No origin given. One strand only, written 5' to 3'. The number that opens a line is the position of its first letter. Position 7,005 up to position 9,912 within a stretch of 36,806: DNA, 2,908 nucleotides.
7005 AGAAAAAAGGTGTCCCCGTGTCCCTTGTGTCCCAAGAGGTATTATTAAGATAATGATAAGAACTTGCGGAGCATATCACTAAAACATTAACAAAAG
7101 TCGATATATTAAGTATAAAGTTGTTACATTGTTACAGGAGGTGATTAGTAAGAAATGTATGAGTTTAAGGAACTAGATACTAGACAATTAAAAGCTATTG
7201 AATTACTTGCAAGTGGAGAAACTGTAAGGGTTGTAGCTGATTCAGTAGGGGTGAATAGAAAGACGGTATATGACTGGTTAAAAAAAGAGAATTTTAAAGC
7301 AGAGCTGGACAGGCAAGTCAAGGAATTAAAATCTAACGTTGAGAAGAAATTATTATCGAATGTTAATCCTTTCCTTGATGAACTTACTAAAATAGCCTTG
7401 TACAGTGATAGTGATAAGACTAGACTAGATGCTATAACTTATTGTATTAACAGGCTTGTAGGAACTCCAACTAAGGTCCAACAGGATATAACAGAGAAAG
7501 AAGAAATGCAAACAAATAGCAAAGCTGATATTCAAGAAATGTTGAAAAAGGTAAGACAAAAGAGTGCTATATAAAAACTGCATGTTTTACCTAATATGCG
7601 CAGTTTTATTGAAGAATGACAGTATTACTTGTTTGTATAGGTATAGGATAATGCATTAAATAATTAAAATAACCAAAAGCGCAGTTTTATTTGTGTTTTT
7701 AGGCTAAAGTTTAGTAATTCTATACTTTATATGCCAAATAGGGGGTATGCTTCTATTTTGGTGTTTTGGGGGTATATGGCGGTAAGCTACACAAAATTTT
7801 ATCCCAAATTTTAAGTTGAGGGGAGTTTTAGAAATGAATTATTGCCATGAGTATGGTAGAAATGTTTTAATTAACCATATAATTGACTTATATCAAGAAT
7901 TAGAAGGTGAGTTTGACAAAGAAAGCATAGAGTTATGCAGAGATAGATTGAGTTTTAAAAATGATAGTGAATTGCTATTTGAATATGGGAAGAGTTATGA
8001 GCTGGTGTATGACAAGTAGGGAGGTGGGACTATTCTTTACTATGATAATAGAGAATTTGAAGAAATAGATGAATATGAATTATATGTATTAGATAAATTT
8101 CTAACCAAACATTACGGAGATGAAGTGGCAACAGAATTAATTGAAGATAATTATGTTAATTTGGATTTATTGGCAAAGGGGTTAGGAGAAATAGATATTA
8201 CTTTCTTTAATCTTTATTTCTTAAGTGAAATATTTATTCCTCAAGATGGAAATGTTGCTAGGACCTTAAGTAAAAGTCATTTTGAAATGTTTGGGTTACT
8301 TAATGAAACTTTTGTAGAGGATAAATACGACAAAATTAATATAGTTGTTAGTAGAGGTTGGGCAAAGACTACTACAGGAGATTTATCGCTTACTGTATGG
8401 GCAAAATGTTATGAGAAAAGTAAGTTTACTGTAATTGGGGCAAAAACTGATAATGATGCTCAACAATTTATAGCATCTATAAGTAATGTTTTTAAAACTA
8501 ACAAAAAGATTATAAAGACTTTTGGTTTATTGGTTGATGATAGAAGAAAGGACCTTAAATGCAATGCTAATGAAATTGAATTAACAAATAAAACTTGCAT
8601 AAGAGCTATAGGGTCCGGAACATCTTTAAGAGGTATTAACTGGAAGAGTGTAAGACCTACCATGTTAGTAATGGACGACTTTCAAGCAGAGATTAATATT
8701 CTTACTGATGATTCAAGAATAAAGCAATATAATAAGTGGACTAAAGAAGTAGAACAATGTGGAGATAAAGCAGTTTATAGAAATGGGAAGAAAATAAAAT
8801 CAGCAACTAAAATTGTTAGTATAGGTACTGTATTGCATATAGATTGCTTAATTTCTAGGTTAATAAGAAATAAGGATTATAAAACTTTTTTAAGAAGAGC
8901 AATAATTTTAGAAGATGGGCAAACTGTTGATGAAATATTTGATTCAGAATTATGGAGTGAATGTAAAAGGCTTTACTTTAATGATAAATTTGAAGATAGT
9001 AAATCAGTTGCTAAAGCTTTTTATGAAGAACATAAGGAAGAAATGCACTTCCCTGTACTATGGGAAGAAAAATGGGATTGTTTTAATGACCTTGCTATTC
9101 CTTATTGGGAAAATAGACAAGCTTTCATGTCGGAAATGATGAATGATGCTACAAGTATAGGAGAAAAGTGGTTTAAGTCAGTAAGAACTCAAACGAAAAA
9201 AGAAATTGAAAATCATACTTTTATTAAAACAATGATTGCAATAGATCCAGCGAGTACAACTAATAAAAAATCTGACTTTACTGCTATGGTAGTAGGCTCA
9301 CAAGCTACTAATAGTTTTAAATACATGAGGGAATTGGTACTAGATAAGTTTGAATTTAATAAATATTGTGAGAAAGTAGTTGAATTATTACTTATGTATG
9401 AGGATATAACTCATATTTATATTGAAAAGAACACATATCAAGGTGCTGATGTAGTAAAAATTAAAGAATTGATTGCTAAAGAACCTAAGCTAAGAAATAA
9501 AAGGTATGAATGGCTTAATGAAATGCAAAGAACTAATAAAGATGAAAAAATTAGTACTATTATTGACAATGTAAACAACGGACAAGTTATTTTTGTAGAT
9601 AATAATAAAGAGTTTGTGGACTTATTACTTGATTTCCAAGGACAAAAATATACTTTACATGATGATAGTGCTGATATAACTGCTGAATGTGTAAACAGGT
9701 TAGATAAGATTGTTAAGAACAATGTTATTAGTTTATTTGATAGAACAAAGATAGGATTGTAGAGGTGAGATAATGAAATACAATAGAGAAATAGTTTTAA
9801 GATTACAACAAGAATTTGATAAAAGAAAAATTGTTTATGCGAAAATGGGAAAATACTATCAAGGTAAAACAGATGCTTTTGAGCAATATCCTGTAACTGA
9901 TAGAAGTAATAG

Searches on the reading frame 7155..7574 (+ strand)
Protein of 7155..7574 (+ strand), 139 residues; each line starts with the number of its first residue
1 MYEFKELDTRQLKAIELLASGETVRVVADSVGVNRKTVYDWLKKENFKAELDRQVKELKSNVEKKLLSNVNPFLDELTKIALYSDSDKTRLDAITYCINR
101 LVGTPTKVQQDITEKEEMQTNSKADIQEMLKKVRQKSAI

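Call 13: search_protein_families(library=phrogs, proteins=[window:7155-7574:+], max_evalue=0.001)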
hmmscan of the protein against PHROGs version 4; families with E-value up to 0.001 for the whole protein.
window:7155-7574:+ (139 aa): 11 families
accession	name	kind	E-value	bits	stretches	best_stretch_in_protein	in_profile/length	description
phrog_2538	-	head and packaging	7.2e-25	88.6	1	6-133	2-125/129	terminase small subunit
phrog_3218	-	head and packaging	4.5e-19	69.7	1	4-115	16-127/152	terminase small subunit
phrog_7344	-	head and packaging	7.1e-10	40.3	1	3-135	9-134/161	terminase small subunit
phrog_24579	-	head and packaging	3.9e-09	37.6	1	5-67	12-81/126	terminase small subunit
phrog_2727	-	unknown function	7.2e-07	30.4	1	4-137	6-109/176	-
phrog_4494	-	unknown function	1.5e-06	29.7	1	13-68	10-66/109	-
phrog_664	-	DNA, RNA and nucleotide metabolism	2.5e-05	25.2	1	10-45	88-124/210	DNA binding protein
phrog_10624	-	unknown function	2.5e-05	24.8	1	3-44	8-49/165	-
phrog_4779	-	transcription regulation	2.6e-05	25.7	1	20-97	14-90/98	transcriptional regulator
phrog_4102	-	head and packaging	0.00017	22.8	1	15-70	24-87/166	terminase small subunit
phrog_125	-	DNA, RNA and nucleotide metabolism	0.0005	20.7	1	13-65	171-223/254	DNA invertase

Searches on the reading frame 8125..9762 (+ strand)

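Call 13: search_protein_families(library=phrogs, proteins=[window:8125-9762:+], max_evalue=0.001)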
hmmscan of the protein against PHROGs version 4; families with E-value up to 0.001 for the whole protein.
window:8125-9762:+ (545 aa): 6 families
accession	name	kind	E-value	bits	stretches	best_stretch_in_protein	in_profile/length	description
phrog_38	-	head and packaging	9.6e-69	233.8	1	17-530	266-707/760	terminase large subunit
phrog_11978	-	unknown function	1.1e-52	179.4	1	370-545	1-180/180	-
phrog_14112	-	unknown function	6.8e-44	151.2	1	5-210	36-244/247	-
phrog_13328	-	unknown function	7.8e-17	62.4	1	289-355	7-72/72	-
phrog_979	-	head and packaging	2.5e-11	44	1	348-528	419-601/642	terminase large subunit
phrog_28155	-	head and packaging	8.4e-07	30.1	1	69-253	60-238/260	terminase large subunit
